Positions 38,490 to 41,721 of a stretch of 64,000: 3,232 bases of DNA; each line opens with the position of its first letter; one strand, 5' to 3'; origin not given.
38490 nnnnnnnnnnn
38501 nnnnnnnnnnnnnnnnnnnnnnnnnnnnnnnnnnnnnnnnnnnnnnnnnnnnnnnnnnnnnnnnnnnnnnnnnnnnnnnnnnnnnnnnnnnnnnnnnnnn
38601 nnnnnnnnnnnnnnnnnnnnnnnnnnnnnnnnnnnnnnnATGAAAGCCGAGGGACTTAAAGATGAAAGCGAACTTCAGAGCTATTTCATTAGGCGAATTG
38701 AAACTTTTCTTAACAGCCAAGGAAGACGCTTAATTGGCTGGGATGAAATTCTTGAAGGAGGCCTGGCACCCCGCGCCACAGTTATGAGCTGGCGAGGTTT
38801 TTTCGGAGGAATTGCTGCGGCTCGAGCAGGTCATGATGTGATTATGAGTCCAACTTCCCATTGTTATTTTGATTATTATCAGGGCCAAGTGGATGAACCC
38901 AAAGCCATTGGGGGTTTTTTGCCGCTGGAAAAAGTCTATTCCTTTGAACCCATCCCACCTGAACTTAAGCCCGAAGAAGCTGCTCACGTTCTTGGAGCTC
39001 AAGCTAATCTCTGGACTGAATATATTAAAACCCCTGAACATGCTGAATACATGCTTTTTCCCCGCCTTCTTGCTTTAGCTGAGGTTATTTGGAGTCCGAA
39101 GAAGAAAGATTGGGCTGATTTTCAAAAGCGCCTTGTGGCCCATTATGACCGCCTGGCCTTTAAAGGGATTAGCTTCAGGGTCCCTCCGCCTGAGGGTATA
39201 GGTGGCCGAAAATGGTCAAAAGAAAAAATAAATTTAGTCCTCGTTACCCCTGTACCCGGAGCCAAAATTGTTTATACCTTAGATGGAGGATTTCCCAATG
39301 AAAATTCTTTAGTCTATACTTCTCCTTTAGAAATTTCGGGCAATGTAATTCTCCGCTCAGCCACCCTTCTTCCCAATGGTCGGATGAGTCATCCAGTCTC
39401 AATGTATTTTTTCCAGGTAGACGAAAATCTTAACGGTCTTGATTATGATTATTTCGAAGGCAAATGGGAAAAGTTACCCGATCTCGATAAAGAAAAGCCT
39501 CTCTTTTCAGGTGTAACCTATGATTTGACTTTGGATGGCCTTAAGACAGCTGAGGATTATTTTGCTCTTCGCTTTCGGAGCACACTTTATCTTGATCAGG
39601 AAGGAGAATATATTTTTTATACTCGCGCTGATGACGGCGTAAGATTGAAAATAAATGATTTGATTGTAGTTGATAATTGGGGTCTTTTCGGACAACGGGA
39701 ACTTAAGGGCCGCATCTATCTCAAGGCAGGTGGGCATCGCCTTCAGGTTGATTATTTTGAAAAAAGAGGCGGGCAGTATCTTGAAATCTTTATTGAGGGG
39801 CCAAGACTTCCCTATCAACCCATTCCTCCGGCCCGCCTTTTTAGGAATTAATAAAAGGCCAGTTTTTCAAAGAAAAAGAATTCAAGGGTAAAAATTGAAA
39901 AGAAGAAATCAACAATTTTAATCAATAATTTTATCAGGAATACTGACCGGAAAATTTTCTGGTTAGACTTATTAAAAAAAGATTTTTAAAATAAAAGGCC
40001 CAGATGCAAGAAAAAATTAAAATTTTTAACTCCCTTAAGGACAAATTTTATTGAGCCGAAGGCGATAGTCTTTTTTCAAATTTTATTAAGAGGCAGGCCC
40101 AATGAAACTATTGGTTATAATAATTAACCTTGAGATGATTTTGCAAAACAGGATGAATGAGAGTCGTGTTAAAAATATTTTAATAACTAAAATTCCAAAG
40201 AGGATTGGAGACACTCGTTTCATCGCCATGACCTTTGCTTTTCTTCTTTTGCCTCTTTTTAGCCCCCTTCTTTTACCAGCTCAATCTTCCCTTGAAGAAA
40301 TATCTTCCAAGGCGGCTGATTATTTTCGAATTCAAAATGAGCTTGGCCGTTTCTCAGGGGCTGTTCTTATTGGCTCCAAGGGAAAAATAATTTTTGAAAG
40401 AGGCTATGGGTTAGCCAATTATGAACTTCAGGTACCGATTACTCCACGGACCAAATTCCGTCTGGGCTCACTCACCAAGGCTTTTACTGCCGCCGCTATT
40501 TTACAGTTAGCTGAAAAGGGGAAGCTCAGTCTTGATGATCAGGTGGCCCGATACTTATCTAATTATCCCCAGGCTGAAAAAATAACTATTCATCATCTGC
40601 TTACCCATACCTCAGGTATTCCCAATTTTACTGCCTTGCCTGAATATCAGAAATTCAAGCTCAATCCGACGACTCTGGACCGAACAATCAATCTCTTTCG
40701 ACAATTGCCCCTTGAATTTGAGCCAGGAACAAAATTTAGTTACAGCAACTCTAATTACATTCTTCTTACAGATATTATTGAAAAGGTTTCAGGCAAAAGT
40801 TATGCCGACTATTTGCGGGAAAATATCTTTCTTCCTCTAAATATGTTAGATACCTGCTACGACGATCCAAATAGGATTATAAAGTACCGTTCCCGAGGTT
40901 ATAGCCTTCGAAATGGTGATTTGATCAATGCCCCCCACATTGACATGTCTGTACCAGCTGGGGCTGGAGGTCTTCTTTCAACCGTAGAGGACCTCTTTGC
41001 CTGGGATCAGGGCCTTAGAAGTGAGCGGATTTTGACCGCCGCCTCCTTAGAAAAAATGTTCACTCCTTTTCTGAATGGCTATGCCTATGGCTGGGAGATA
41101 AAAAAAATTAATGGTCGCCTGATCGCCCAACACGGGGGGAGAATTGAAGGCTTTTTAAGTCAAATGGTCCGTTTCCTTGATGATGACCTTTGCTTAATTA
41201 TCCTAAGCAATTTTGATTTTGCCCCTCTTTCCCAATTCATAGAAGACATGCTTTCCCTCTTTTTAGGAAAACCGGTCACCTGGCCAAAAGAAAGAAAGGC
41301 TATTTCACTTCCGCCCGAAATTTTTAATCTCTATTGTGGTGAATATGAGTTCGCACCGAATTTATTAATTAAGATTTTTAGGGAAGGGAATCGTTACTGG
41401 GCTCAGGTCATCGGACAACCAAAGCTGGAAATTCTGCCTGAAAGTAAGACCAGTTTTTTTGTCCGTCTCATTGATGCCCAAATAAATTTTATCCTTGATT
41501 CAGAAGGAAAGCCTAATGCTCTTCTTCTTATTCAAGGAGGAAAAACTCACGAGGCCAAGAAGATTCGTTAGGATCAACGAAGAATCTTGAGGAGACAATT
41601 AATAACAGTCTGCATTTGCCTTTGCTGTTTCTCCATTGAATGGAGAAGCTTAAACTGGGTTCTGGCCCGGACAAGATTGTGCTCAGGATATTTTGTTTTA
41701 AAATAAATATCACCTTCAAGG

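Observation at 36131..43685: Compact glycan-scavenging / HexNAc-salvage island: GH29 fucosidase, GH20-PA14 hexosaminidase, beta-lactamase-fold hydrolase, NahK-like kinase and nucleotidyltransferase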

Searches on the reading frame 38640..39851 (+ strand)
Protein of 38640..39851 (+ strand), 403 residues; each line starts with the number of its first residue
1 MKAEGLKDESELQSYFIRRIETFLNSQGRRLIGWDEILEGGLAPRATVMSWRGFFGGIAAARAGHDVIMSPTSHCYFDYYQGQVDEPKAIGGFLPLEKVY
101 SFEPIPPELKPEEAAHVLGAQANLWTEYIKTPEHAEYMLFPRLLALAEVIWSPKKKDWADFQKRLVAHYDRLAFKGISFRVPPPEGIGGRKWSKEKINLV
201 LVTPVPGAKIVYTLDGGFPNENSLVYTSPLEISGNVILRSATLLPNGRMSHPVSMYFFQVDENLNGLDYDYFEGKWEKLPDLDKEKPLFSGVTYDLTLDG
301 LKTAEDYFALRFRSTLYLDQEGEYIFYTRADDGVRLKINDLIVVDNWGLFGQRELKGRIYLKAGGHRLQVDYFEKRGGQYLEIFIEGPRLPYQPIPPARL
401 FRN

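Call 4: search_protein_families(library=pfam, proteins=[window:38640-39851:+], max_evalue=0.01)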
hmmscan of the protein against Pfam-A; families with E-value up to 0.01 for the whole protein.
window:38640-39851:+ (403 aa): 5 families
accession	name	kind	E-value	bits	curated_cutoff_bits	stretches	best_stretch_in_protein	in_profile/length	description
PF00728.28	Glyco_hydro_20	-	1.5e-42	146.7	22.3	1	1-153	186-347/348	Glycosyl hydrolase family 20, catalytic domain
PF07691.17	PA14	-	1.2e-13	51.5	24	1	297-379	35-125/147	PA14 domain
PF13290.12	CHB_HEX_C_1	-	1.3e-10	41.5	22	1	196-251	9-64/67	Chitobiase/beta-hexosaminidase C-terminal domain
PF13287.12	Fn3_assoc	-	2.9e-09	37.3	23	1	205-250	7-52/59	Fn3 associated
PF03174.19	CHB_HEX_C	-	0.0039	17.5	23.6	1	169-241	2-66/76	Chitobiase/beta-hexosaminidase C-terminal domain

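Call 5: search_protein_families(library=ncbifam, proteins=[window:38640-39851:+], max_evalue=0.01)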
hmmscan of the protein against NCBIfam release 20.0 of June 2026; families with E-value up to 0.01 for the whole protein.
window:38640-39851:+ (403 aa): 0 families

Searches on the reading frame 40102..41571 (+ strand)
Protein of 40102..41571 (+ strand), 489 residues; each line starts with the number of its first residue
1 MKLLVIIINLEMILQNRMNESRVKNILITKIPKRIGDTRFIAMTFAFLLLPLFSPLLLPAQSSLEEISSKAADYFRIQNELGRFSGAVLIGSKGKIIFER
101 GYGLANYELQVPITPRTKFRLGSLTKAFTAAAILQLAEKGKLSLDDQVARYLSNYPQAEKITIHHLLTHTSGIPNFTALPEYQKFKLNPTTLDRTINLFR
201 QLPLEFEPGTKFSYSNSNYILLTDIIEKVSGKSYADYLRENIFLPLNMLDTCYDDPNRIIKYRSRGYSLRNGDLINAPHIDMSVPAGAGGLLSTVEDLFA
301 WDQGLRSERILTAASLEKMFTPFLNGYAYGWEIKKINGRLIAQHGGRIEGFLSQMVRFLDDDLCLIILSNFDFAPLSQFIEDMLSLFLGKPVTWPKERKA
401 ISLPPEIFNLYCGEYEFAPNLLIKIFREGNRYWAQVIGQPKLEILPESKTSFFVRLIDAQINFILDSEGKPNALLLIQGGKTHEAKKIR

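Call 4: search_protein_families(library=pfam, proteins=[window:40102-41571:+], max_evalue=0.01)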
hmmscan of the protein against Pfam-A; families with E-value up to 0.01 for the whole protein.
window:40102-41571:+ (489 aa): 3 families
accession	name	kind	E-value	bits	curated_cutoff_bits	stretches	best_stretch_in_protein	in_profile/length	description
PF00144.29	Beta-lactamase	-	2.8e-68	231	27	1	82-372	13-311/329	Beta-lactamase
PF11954.13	DUF3471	-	5e-08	33.7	29.3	1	398-474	2-86/103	Domain of unknown function (DUF3471)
PF13354.11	Beta-lactamase2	-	0.0072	16.1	22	0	112-148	14-50/214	Beta-lactamase enzyme family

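Call 5: search_protein_families(library=ncbifam, proteins=[window:40102-41571:+], max_evalue=0.01)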
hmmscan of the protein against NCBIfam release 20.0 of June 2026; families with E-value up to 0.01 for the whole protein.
window:40102-41571:+ (489 aa): 48 families (the best 25 are shown)
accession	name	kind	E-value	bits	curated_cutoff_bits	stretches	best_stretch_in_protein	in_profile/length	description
NF009622.0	PRK13128.1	equivalog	3.4e-34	118.2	443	1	85-396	24-338/518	D-aminopeptidase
NF007943.0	PRK10662.1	equivalog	4.6e-29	101.2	266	1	93-305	59-270/380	D-alanyl-D-alanine-carboxypeptidase/endopeptidase AmpH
NF033085.1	bla_class_C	equivalog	2.2e-20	72.8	415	1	88-301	26-230/356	class C beta-lactamase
NF002968.0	PRK03642.1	equivalog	3.8e-20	72.1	385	1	87-254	59-243/432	penicillin binding protein PBP4B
NF052559.1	MthAcHydAcmB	equivalog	1.1e-17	63.9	550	2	158-298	117-262/391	methyl acetate hydrolase AcmB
NF038366.1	blaSFDC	exception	7.2e-16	58.2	840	1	100-321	61-273/382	SFDC family class C beta-lactamase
NF038089.1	blaYRC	exception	9.7e-16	57.7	870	1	101-318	62-270/381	YRC family class C beta-lactamase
NF033575.1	blaRHO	exception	1e-15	57.6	825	1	60-269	21-223/380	RHO family class C beta-lactamase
NF038269.1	lipase_LipE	equivalog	7e-15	55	750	1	110-254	79-223/407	lipase LipE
NF038238.1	blaBUT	exception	1.4e-14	54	850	1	92-303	56-257/383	BUT family class C beta-lactamase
NF053709.1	blaAKO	exception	2.2e-14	53.2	875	1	101-317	62-269/381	AKO family class C beta-lactamase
NF000397.2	blaACC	exception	3.4e-14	52.7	850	1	79-329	45-284/385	ACC family cephalosporin-hydrolyzing class C beta-lactamase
NF041665.1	blaPSZ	exception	3.7e-14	52.5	850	1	88-304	49-255/379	PSZ family class C beta-lactamase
NF012173.1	CMY2-MIR-ACT-EC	exception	4.1e-14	52.2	680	1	88-317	50-269/380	CMY2/MIR/ACT/EC family class C beta-lactamase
NF038069.1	blaIDC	exception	1e-13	51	850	1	101-300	72-262/395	IDC family class C beta-lactamase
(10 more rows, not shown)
